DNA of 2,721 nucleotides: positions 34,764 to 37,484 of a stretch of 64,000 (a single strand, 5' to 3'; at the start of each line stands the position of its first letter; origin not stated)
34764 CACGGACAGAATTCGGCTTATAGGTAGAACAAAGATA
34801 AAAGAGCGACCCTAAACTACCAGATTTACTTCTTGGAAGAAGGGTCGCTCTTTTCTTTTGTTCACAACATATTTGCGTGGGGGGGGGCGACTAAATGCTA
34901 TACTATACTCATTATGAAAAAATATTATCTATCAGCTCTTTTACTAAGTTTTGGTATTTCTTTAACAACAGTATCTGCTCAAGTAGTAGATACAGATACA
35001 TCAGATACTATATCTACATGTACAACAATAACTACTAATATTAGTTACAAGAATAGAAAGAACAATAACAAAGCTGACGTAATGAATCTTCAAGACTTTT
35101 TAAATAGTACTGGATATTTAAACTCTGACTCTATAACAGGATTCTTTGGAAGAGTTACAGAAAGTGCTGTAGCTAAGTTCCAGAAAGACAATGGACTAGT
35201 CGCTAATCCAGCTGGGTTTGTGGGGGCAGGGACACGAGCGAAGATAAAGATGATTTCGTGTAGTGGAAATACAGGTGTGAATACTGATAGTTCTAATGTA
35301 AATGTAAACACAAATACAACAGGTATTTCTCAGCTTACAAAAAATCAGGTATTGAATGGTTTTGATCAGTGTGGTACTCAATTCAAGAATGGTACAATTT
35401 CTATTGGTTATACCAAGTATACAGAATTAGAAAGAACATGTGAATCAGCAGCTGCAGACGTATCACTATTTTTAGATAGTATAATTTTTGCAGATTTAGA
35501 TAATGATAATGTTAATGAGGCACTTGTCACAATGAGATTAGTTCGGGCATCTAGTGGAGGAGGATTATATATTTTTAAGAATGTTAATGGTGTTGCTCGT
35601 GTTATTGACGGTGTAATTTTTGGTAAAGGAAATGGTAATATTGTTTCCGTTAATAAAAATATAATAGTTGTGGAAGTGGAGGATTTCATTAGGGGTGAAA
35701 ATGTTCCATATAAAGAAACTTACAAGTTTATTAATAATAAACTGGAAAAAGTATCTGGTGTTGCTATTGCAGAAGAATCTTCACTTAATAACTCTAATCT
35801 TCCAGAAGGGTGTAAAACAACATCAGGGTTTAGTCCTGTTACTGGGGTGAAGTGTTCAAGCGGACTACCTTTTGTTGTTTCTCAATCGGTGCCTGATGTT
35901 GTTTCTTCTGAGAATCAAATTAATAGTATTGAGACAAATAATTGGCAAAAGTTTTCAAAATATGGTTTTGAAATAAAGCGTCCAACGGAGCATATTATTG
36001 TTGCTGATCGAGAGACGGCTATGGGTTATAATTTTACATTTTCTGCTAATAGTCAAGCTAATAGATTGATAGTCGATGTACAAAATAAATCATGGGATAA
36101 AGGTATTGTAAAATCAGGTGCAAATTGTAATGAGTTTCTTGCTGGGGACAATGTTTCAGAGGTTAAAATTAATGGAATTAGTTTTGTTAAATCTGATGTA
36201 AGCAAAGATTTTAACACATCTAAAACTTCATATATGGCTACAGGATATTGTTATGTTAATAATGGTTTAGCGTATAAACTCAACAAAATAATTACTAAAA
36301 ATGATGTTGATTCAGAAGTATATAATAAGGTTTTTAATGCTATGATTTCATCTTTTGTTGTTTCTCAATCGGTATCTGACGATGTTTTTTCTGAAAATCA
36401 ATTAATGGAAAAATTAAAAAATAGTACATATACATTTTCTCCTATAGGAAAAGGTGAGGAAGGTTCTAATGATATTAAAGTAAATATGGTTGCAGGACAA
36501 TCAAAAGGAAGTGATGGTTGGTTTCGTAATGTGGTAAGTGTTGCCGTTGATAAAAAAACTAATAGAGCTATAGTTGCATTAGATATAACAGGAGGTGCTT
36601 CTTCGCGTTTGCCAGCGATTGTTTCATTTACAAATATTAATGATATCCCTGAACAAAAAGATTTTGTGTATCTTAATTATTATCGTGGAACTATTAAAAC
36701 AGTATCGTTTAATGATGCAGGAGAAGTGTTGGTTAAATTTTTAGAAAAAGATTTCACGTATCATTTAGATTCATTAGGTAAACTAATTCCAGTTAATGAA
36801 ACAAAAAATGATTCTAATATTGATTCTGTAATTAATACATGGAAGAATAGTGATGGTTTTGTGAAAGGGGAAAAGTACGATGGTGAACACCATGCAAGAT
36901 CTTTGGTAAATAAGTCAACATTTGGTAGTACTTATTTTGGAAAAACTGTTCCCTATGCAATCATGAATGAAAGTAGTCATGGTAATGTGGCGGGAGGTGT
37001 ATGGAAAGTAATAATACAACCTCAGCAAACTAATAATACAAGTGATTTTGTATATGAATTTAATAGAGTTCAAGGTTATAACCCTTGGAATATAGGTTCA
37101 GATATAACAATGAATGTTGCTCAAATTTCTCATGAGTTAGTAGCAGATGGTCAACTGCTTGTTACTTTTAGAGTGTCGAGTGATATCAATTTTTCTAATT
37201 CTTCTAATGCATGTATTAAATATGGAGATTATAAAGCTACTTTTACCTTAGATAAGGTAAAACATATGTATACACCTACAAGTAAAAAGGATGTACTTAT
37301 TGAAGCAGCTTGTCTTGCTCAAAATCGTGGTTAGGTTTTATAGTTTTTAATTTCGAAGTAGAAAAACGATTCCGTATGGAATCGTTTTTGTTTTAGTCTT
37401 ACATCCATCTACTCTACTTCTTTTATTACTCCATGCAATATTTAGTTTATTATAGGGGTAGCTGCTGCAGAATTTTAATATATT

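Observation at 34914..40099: Tandem mosaic surface-protein paralogs with 100%-identical blocks and identical terminators (gene-conversion cassette architecture)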

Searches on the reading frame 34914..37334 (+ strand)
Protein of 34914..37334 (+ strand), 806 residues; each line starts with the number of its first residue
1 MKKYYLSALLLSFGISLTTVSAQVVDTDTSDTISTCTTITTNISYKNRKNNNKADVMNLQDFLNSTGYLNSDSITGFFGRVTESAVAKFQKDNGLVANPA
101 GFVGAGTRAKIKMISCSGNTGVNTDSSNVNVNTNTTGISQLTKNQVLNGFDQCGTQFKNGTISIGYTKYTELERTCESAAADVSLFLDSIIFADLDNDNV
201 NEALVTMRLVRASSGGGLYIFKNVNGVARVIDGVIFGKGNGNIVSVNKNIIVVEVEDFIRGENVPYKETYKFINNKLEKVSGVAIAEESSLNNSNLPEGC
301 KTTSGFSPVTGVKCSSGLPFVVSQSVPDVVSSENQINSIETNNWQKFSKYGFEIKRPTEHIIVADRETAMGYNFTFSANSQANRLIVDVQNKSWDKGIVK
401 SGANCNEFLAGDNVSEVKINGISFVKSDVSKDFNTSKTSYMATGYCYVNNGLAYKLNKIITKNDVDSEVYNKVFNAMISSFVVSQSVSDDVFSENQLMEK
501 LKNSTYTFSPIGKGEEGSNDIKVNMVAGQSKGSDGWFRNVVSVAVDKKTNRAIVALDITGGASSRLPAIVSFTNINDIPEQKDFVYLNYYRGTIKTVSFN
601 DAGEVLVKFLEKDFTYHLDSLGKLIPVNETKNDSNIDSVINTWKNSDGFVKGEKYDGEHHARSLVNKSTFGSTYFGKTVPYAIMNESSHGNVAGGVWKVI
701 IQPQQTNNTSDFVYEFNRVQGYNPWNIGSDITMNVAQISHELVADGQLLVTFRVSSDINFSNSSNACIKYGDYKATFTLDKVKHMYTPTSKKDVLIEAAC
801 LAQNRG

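Call 7: search_protein_families(library=pfam, proteins=[window:34914-37334:+], max_evalue=1)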
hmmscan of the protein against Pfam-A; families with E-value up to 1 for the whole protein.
window:34914-37334:+ (806 aa): 2 families
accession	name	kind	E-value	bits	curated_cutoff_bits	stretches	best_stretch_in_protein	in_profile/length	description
PF01471.23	PG_binding_1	-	1.3e-11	44.9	23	1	53-110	2-56/57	Putative peptidoglycan binding domain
PF00861.27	Ribosomal_L18p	-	0.23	12.2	27.8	1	16-55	32-71/116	Ribosomal L18 of archaea, bacteria, mitoch. and chloroplast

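Call 13: find_encoding_contigs(protein=window:34914-37334:+, flank=10000, max_places=10)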
Protein window:34914-37334:+ (806 aa): 1 contig read that carries it; 1 place shown.
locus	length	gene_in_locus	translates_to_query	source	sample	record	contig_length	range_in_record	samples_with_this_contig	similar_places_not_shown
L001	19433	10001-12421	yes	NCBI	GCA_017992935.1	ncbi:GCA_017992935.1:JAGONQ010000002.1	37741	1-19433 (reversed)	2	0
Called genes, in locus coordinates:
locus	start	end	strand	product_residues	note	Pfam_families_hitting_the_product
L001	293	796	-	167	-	-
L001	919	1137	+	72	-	PF00137:ATP-synt_C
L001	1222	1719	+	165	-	PF00430:ATP-synt_B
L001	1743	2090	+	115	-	PF00213:OSCP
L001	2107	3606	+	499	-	PF02874:ATP-synt_ab_N, PF00006:ATP-synt_ab, PF00306:ATP-synt_ab_C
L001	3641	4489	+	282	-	PF00231:ATP-synt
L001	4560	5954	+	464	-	PF02874:ATP-synt_ab_N, PF00006:ATP-synt_ab, PF22919:ATP-synt_VA_C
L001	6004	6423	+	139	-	PF02823:ATP-synt_DE_N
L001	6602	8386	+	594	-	PF00009:GTP_EFTU, PF01926:MMR_HSR1, PF22042:EF-G_D2, PF03144:GTP_EFTU_D2, PF00679:EFG_C, PF21018:BipA_C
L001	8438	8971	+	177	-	PF02643:DUF192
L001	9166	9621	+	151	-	-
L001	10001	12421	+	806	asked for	PF01471:PG_binding_1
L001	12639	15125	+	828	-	PF01471:PG_binding_1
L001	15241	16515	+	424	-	PF03023:MurJ, PF01554:MatE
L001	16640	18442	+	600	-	PF00009:GTP_EFTU, PF03144:GTP_EFTU_D2 (weak), PF14492:EFG_III (weak), PF00679:EFG_C, PF06421:LepA_C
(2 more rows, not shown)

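Call 16: find_homologous_proteins(query=window:34914-37334:+, max_evalue=0.001)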
Query window:34914-37334:+ (806 aa): 8 proteins with E <= 0.001 among 8000 candidates.
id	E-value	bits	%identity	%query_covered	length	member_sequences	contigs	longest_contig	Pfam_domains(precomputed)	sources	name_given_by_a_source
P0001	6.3e-160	552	44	40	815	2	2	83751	PF01471.24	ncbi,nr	ncbi:MAG: peptidoglycan-binding protein [Candidatus Pacebacteria bacterium]|nr:peptidoglycan-binding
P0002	6.8e-53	198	45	39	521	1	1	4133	PF01471.24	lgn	-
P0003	4.8e-50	189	71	17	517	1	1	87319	PF01471.24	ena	-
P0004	5.6e-40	156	63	17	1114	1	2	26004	PF01471.24,PF13946.12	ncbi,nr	ncbi:MAG: peptidoglycan-binding protein [Candidatus Pacebacteria bacterium]|nr:peptidoglycan-binding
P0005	4.8e-33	133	50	18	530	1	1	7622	-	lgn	-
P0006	3.6e-32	130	60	15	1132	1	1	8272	PF10342.16,PF01471.24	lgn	-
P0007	8.4e-23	99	52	16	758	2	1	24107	PF06951.17,PF01471.24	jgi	jgi:hypothetical protein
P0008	8.9e-4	36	55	4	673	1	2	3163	PF01471.24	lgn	-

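Call 24: find_encoding_contigs(protein=P0003, flank=10000, max_places=4)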
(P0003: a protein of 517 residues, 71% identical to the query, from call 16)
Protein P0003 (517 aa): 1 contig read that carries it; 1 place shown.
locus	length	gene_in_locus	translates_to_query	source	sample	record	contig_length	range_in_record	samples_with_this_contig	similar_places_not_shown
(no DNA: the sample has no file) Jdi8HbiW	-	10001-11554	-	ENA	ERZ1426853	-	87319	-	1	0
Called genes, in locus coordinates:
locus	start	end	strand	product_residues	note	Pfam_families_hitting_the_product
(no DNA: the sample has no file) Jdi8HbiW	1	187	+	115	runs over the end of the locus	PF00213:OSCP (weak)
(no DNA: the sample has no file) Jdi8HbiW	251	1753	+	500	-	PF02874:ATP-synt_ab_N, PF00006:ATP-synt_ab, PF06745:ATPase (weak), PF00306:ATP-synt_ab_C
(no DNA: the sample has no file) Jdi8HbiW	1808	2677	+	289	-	PF00231:ATP-synt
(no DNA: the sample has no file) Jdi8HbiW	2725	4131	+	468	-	PF02874:ATP-synt_ab_N, PF00006:ATP-synt_ab, PF22919:ATP-synt_VA_C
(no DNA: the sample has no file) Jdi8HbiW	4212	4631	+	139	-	PF02823:ATP-synt_DE_N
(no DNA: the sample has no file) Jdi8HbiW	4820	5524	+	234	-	-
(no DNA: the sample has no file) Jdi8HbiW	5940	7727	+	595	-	PF00009:GTP_EFTU, PF01926:MMR_HSR1, PF22042:EF-G_D2, PF03144:GTP_EFTU_D2, PF00679:EFG_C, PF21018:BipA_C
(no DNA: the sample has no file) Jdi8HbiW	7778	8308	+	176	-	PF02643:DUF192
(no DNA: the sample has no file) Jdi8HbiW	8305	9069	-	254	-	PF05857:TraX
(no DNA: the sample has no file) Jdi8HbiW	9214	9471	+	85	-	PF01541:GIY-YIG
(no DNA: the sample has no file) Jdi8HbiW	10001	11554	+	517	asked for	PF01471:PG_binding_1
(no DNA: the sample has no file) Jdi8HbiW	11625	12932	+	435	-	PF03023:MurJ, PF01554:MatE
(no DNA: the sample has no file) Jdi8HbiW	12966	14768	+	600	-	PF00009:GTP_EFTU, PF01926:MMR_HSR1 (faint), PF03144:GTP_EFTU_D2 (weak), PF14492:EFG_III (weak), PF00679:EFG_C, PF06421:LepA_C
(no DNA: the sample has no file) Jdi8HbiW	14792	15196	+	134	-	-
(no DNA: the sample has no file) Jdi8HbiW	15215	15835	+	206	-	-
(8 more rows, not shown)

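Call 25: find_encoding_contigs(protein=P0004, flank=10000, max_places=4)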
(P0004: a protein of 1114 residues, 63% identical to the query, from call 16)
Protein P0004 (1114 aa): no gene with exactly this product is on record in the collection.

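Call 26: find_encoding_contigs(protein=P0002, flank=10000, max_places=4)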
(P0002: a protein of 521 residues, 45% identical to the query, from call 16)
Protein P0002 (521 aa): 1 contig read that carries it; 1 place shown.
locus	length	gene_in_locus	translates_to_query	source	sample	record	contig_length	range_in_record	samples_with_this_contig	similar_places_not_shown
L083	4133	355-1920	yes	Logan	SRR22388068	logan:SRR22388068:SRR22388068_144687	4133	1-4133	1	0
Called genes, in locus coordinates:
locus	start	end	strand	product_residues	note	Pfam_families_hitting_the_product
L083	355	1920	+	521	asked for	PF01471:PG_binding_1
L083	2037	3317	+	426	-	PF03023:MurJ, PF01554:MatE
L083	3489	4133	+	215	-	?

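Call 27: find_encoding_contigs(protein=P0006, flank=10000, max_places=4)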
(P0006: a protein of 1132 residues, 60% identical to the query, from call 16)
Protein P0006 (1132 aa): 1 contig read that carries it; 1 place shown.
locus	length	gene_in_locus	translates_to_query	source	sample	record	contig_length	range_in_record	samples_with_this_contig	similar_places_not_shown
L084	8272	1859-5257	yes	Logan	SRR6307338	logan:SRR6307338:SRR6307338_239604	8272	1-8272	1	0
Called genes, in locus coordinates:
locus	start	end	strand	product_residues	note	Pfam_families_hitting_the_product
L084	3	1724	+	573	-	?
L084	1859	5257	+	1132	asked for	PF01471:PG_binding_1, PF10342:Kre9_KNH (weak), PF01471:PG_binding_1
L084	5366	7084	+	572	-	PF10101:DUF2339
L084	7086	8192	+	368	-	PF02412:TSP_3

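Call 28: find_encoding_contigs(protein=P0007, flank=10000, max_places=4)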
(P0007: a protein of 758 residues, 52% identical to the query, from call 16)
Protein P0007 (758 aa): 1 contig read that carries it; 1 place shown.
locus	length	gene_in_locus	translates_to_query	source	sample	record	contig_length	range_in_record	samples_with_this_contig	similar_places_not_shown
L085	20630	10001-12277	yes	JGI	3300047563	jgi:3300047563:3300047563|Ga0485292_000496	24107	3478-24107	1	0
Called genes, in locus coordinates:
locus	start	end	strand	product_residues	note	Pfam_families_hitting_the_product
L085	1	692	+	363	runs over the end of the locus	PF00723:Glyco_hydro_15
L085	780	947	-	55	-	-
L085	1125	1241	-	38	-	-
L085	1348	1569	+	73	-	-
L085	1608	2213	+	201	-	PF00406:ADK, PF02223:Thymidylate_kin (faint), PF13207:AAA_17, PF13671:AAA_33 (faint)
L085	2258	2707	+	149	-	PF12158:DUF3592 (faint)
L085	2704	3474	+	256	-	PF00557:Peptidase_M24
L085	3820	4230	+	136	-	-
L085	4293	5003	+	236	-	-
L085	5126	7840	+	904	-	PF26449:DUF8128, PF10412:TrwB_AAD_bind (faint), PF12696:TraG-D_C (faint)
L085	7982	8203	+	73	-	-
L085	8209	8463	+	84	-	-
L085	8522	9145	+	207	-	-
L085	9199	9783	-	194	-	PF08207:EFP_N (weak), PF01132:EFP (weak), PF09285:Elong-fact-P_C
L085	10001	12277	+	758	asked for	PF01471:PG_binding_1, PF06951:PLA2G12 (weak)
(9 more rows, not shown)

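Call 29: find_encoding_contigs(protein=P0005, flank=10000, max_places=4)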
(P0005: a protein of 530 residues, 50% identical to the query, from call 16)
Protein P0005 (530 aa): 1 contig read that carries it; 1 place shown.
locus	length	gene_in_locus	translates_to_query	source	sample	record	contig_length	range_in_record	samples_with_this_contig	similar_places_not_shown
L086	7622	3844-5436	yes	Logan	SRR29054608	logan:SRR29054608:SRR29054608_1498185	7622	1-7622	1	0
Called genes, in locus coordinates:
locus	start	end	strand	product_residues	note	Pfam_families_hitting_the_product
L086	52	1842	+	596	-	PF00664:ABC_membrane, PF00005:ABC_tran, PF02463:SMC_N (faint)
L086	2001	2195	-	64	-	-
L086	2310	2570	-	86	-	-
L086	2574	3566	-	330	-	PF00579:tRNA-synt_1b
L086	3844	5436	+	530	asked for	-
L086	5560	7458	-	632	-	PF00753:Lactamase_B, PF12706:Lactamase_B_2, PF22505:RNase_J_b_CASP, PF07521:RMMBL (weak), PF17770:RNase_J_C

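Call 38: search_protein_families(library=ncbifam, proteins=[window:34914-37334:+], max_evalue=1)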
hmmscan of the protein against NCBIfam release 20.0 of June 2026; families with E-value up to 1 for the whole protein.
window:34914-37334:+ (806 aa): 3 families
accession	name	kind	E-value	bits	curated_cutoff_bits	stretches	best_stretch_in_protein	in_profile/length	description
TIGR02869.1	spore_SleB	equivalog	8.2e-08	32.4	236.5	1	51-130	11-81/201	spore cortex-lytic enzyme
TIGR03979.1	His_Ser_Rich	equivalog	0.00046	20.2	121.65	1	34-97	110-174/190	His-Xaa-Ser repeat protein HxsA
NF052336.1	PdgHdaseHSB100310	equivalog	0.005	16.2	500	1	51-113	189-248/316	peptidoglycan hydrolase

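Call 39: search_solved_structures(query=window:34914-37331:+, max_evalue=1)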
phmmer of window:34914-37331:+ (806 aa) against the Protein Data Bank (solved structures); distinct sequences matched with E-value up to 1: 3.
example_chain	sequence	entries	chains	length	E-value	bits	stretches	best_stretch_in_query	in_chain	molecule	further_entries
3bkh_A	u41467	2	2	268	0.047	15.3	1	48-111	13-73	lytic transglycosylase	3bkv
9xps_S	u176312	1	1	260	0.06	14.9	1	48-111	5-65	Endolysin gp144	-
7rum_A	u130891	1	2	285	0.74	11.3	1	50-112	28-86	Endolysin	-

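Call 68: list_cluster_members(proteins=[window:34914-37331:+, P0001, P0004])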
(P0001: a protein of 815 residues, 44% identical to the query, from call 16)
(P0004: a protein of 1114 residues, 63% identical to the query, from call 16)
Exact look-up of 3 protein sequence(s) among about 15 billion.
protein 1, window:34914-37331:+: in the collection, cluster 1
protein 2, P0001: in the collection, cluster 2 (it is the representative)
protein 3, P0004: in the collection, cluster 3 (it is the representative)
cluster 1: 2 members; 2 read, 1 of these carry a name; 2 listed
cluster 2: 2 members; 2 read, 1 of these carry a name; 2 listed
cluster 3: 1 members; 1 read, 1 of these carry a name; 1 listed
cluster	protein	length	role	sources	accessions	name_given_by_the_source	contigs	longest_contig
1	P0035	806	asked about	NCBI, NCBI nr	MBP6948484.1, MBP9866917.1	MAG: peptidoglycan-binding protein [Candidatus Pacebacteria bacterium] | peptidoglycan-binding protein [Candidatus Paceibacterota bacterium]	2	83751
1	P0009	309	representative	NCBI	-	-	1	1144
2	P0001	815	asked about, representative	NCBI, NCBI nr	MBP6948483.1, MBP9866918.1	MAG: peptidoglycan-binding protein [Candidatus Pacebacteria bacterium] | peptidoglycan-binding protein [Candidatus Paceibacterota bacterium]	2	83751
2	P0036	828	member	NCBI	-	-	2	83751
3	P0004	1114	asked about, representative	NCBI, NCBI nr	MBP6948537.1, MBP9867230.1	MAG: peptidoglycan-binding protein [Candidatus Pacebacteria bacterium] | peptidoglycan-binding protein [Candidatus Paceibacterota bacterium]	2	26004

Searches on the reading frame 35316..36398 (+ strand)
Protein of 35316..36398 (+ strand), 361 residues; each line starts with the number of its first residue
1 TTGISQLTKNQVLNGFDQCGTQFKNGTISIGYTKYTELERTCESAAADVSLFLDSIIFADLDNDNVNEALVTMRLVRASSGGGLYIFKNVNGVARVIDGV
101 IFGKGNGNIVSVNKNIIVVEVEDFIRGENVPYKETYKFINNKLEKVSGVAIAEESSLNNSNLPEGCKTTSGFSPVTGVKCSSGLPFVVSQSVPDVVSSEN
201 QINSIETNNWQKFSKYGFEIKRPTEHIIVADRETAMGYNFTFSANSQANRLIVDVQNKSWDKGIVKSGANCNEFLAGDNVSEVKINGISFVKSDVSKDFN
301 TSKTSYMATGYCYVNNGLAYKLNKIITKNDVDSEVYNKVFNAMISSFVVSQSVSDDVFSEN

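Call 92: find_homologous_proteins(query=window:35316-36398:+, max_evalue=0.001)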
Query window:35316-36398:+ (361 aa): 6 proteins with E <= 0.001 among 2773 candidates.
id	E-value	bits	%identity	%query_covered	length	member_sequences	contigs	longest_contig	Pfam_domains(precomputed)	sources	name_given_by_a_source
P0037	6.6e-45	172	62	40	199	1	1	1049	-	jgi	jgi:hypothetical protein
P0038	1.4e-41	161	57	39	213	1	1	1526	-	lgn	-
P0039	1.5e-40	158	57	39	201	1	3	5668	-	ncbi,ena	-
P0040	5.1e-37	146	53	39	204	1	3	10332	-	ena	-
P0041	5.8e-36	143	55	40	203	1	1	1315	-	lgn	-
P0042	1.4e-35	142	54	39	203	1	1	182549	-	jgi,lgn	jgi:hypothetical protein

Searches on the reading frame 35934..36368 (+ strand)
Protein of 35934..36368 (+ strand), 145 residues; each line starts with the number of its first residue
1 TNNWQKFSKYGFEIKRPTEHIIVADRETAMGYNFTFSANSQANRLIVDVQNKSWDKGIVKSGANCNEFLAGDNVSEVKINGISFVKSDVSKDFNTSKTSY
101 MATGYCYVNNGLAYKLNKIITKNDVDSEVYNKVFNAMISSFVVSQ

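Call 90: predict_structure(alignment_id=A12)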
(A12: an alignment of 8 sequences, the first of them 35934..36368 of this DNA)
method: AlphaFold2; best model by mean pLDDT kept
length: 145 residues; sequences in the alignment: 8
mean_pLDDT: 47.0   pTM: 0.31
mean pLDDT of the five models: 47.0, 44.3, 42.2, 41.0, 38.7
residues with pLDDT >= 90: 0; 70-90: 0; 50-70: 60; < 50: 85
segments of 3 or more residues with pLDDT < 50: 9-12, 22-26, 33-72, 86-94, 99-118, 141-145
pLDDT, mean of each block of 10 residues (from residue 1): 56 54 51 45 41 37 30 51 49 47 44 47 52 56 43
secondary structure, 60 per line:
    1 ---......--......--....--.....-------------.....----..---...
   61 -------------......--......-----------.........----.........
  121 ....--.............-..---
elements in order: E4-9 E12-17 E20-23 H26-30 E44-48 E58-60 E74-79 E82-87 E99-107 E112-121 H127-139
